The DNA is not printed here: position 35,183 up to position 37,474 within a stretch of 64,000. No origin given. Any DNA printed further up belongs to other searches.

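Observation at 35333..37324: ABC-2 (NosY-like) permease fused to a complete type-1 copper cupredoxin domain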

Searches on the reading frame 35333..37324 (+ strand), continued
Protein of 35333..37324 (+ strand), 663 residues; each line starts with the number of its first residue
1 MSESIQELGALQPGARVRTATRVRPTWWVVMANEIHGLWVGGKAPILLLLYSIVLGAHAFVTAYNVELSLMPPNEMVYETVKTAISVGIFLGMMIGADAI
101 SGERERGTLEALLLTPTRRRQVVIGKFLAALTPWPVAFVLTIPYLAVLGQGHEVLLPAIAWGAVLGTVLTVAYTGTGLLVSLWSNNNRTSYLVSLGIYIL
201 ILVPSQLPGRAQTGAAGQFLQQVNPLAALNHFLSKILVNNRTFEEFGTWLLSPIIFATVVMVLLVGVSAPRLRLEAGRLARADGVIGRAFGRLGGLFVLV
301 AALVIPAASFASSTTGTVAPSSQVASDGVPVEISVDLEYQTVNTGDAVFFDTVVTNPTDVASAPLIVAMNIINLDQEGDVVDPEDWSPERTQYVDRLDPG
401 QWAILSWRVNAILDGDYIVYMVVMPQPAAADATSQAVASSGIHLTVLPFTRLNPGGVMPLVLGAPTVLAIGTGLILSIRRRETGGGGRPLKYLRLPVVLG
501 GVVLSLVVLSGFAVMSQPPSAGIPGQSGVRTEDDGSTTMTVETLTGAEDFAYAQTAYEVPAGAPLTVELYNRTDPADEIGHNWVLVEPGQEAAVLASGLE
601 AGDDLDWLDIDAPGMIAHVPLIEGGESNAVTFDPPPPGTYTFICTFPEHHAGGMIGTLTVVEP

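Call 36: fold_search(model_id=the predicted structure, library=pdb)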
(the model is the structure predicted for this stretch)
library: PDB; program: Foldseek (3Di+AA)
matches with E <= 10: 1853; with E <= 0.001: 243
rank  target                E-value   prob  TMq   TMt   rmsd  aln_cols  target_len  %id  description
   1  6kol                  5.6e-09  1.00  0.17  0.84   2.0       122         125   37  Crystal structure of auracyanin from photosynthetic bacterium Roseiflexus castenholzii (released 2020-01-29)
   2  1qhq                  7.1e-09  1.00  0.18  0.80   5.1       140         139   38  AURACYANIN, A BLUE COPPER PROTEIN FROM THE GREEN THERMOPHILIC PHOTOSYNTHETIC BACTERIUM CHLOROFLEXUS AURANTIACUS (released 2001-03-07)
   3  2hx9_A                8.8e-08  1.00  0.17  0.83   2.6       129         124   32  Crystal structure of Cu(I) Azurin with the metal-binding loop sequence "CTFPGHSALM" replaced with "CSPHQGAGM", at pH4 (released 2007-01-30)
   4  7u2f                  1.2e-07  1.00  0.17  0.81   2.5       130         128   35  G116F Pseudomonas aeruginosa azurin (released 2023-03-01)
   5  4ko7_A                2.9e-07  1.00  0.17  0.80   2.7       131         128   31  Investigating the functional significance of the interlocked pair structural determinants in Pseudomonas aeruginosa az (released 2014-05-14)
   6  2aan                  3.1e-07  1.00  0.17  0.86   2.3       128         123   36  Auracyanin A: A "blue" copper protein from the green thermophilic photosynthetic bacterium,chloroflexus aurantiacus (released 2006-07-11)
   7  4mfh_A                3.1e-07  1.00  0.17  0.80   2.6       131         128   34  Crystal Structure of M121G Azurin (released 2014-01-15)
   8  1i53_A                3.5e-07  1.00  0.17  0.80   2.7       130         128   34  RE(I)-TRICARBONYL DIIMINE (Q107H)) AZURIN (released 2001-10-17)
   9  2fta_C                3.9e-07  1.00  0.17  0.80   2.7       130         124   32  Structure of Cu(II)azurin with the metal-binding loop sequence "CTFPGHSALM" replaced with "CTPHPFM" (released 2006-04-11)
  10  3fsw_B                4.3e-07  1.00  0.17  0.81   2.6       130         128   32  Pseudomonas aeruginosa Azurin with mutated metal-binding loop sequence (CAAAAHAAAM) (released 2009-03-10)
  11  3fsz_A                4.7e-07  1.00  0.17  0.80   2.7       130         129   32  Pseudomonas aeruginosa Azurin with mutated metal-binding loop sequence (CAAAAHAAAAM) (released 2009-03-10)
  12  2hx9_B                4.7e-07  1.00  0.17  0.80   2.7       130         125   32  Crystal structure of Cu(I) Azurin with the metal-binding loop sequence "CTFPGHSALM" replaced with "CSPHQGAGM", at pH4 (released 2007-01-30)
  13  7tnc                  4.9e-07  1.00  0.17  0.79   2.8       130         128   35  M13F/G116F Pseudomonas aeruginosa azurin (released 2023-01-25)
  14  4wkx_A                5.2e-07  1.00  0.17  0.78   2.6       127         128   34  Reversible S-Nitrosylation in an Engineered Mutant of Pseudomonas aeruginosa Azurin with Red Copper Site (released 2015-10-07)
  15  1gr7_B                5.4e-07  1.00  0.17  0.83   2.5       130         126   35  Crystal structure of the double mutant Cys3Ser/Ser100Pro from Pseudomonas Aeruginosa at 1.8 A resolution (released 2002-05-16)
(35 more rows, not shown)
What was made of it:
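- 36914..37315 (+): Auracyanin-type type-1 copper cupredoxin domain (residues 528-661). Foldseek gives 6kol TM 0.84 and 2aan 0.86 (call 36).
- On Type-1 copper cupredoxin, plastocyanin/azurin family (Pfam PF00127): Foldseek TM 0.84-0.86 and rmsd 2.0-2.3 A (call 36).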

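Call 40: find_related_loci(query=A1, collection=genome_contigs, flank=10000)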
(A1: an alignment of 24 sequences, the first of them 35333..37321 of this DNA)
Query A1 (663 aa) in genome_contigs; peptide patterns used: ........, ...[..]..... (x = any residue, [..] = any of these).
231 stretches matched a pattern; 213 encode a relative of the query (tblastn E <= 1e-3); the best 80 are kept; 80 distinct loci.
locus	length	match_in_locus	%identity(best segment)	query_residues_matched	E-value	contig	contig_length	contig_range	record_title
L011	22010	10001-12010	62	1-660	0e+0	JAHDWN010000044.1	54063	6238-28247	MAG: Anaerolineae bacterium isolate CHL11 NODE_1314_length_54063_cov_7.189787, whole genome shotgun sequence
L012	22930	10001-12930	45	16-660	9e-170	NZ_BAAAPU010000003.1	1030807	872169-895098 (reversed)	Terrabacter lapilli strain JCM 15628 sequence03, whole genome shotgun sequence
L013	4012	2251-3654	55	16-501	2e-175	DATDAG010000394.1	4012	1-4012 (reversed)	MAG TPA_asm: Anaerolineales bacterium isolate SMAG_U90 k141_444319, whole genome shotgun sequence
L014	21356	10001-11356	56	19-488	3e-165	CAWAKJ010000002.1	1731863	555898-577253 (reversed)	MAG: Vicinamibacterales bacterium isolate MFD02360.bin.1.271 genome assembly, contig: contig_3117, whole genome shotgun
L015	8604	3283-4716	56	1-487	3e-165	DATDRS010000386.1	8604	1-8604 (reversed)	MAG TPA_asm: Anaerolineales bacterium isolate SMAG_U7983 k141_3809437, whole genome shotgun sequence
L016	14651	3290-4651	56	24-487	2e-165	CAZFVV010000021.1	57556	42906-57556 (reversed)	MAG TPA_asm: uncultured Calditrichaceae bacterium isolate SRP329715_co1_261 genome assembly, contig: NODE_609_length_575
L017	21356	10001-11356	56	25-487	9e-165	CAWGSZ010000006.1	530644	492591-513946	MAG: Vicinamibacterales bacterium isolate MFD05567.bin.1.13 genome assembly, contig: contig_24774, whole genome shotgun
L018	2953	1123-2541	54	17-487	7e-174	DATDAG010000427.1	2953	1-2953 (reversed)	MAG TPA_asm: Anaerolineales bacterium isolate SMAG_U90 k141_678373, whole genome shotgun sequence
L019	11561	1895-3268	55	20-487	7e-164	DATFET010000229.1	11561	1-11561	MAG TPA_asm: Anaerolineales bacterium isolate SMAG_U8615 k141_652829, whole genome shotgun sequence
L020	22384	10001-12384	54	6-487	2e-163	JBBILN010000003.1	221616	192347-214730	MAG: bacterium isolate BQF270218_bin_21 NODE_14_length_221616_cov_23.384941, whole genome shotgun sequence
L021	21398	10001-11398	57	25-495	4e-163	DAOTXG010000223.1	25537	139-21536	MAG TPA_asm: Anaerolineales bacterium isolate H20_231 k125_4165972, whole genome shotgun sequence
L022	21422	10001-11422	53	1-487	8e-163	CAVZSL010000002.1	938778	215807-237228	MAG: uncultured Chloroflexia bacterium isolate MFD00709.bin.2.114 genome assembly, contig: contig_10719, whole genome sh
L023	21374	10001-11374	54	18-487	8e-163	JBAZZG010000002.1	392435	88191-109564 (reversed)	MAG: Bellilinea sp. isolate SO_2017_GW3_10 scaffold_31_c1_OW296A_2017, whole genome shotgun sequence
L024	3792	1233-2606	58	18-486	2e-169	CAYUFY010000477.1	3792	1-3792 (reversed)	MAG TPA_asm: uncultured Anaerolineales bacterium isolate binchicken_co186_156 genome assembly, contig: NODE_39762_length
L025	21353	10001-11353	55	22-486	1e-161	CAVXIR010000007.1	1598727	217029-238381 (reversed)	MAG: Vicinamibacterales bacterium isolate MFD09212.bin.1.252 genome assembly, contig: contig_953, whole genome shotgun s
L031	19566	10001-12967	42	15-660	5e-161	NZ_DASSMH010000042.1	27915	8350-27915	MAG: Intrasporangium sp. isolate SMAG_U1193 k141_912098, whole genome shotgun sequence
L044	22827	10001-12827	44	27-660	4e-155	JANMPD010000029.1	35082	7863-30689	MAG: Chloroflexota bacterium isolate OTE_51_metabat_66 OTE_51_k141_9267, whole genome shotgun sequence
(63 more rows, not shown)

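Call 57: search_protein_families(library=pfam, proteins=[L012:5038-6558:+, L012:6642-8645:-, L012:8814-9956:+, L012:13036-13614:+, L012:13710-15086:-, L031:2392-5469:+, L031:5506-7011:+, L031:13007-13912:+, L031:13875-14468:+, L012:1702-4866:-], max_evalue=0.0001)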
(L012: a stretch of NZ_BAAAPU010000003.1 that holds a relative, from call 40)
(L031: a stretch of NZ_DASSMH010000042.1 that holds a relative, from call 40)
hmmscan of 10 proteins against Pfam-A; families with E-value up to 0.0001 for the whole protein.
L012:5038-6558:+ (506 aa): 2 families
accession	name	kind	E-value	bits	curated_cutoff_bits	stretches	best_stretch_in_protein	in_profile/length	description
PF00324.27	AA_permease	-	4.4e-101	339.3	24.6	1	43-457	1-423/470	Amino acid permease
PF13520.12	AA_permease_2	-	1.9e-35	123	27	1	44-474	6-424/427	Amino acid permease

L012:6642-8645:- (667 aa): 2 families
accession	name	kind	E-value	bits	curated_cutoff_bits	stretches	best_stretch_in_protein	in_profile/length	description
PF01546.33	Peptidase_M20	-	5.6e-29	102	24.6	1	303-650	2-197/206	Peptidase family M20/M25/M40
PF07687.19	M20_dimer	-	1.8e-12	47.6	21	1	420-560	9-106/107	Peptidase dimerisation domain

L012:8814-9956:+ (380 aa): 2 families
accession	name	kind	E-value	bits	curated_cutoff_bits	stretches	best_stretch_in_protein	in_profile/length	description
PF00005.33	ABC_tran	-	6.4e-28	98.5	25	1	76-218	1-136/137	ABC transporter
PF13304.12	AAA_21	-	7.5e-12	46.4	27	1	188-250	235-299/304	AAA domain, putative AbiEii toxin, Type IV TA system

L012:13036-13614:+ (192 aa): 1 family
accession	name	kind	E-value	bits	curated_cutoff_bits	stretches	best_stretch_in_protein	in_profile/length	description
PF11241.13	DUF3043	-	2e-57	194.4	25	1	26-189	2-171/171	Protein of unknown function (DUF3043)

L012:13710-15086:- (458 aa): 2 families
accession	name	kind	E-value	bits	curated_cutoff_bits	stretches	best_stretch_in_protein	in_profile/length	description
PF00144.29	Beta-lactamase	-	2.7e-64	217.9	27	1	35-335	12-314/329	Beta-lactamase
PF24491.1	DUF7586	-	2.5e-23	82.4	27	1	365-448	2-85/85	Domain of unknown function (DUF7586)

L031:2392-5469:+ (1025 aa): 3 families
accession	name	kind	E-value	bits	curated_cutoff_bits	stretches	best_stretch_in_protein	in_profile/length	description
PF02347.22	GDC-P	-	2e-184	613.9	26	2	68-499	2-427/429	Glycine cleavage system P-protein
PF21478.3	GcvP2_C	-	4.8e-58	194.8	27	1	846-967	1-122/122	Glycine dehydrogenase, C-terminal domain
PF01212.27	Beta_elim_lyase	-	5.5e-07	29.6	27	1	615-752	35-175/288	Beta-eliminating lyase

L031:5506-7011:+ (501 aa): 1 family
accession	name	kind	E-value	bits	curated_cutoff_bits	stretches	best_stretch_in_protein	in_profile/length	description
PF04107.18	GCS2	-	2.1e-08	34.3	21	0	193-322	121-240/291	Glutamate-cysteine ligase family 2(GCS2)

L031:13007-13912:+ (301 aa): 1 family
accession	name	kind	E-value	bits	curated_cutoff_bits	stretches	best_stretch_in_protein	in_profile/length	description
PF02567.21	PhzC-PhzF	-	6.6e-45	154.2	27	1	27-280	7-261/281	Phenazine biosynthesis-like protein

L031:13875-14468:+ (197 aa): 1 family
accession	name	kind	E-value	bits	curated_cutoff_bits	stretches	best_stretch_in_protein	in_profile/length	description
PF08002.16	DUF1697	-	1.6e-30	106.8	24.4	1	22-154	3-135/137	Protein of unknown function (DUF1697)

L012:1702-4866:- (1054 aa): 1 family
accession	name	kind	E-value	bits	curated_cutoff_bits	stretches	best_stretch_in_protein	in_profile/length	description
PF02595.20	Gly_kinase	-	2.4e-110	369.4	23.3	1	669-1049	1-371/372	Glycerate kinase family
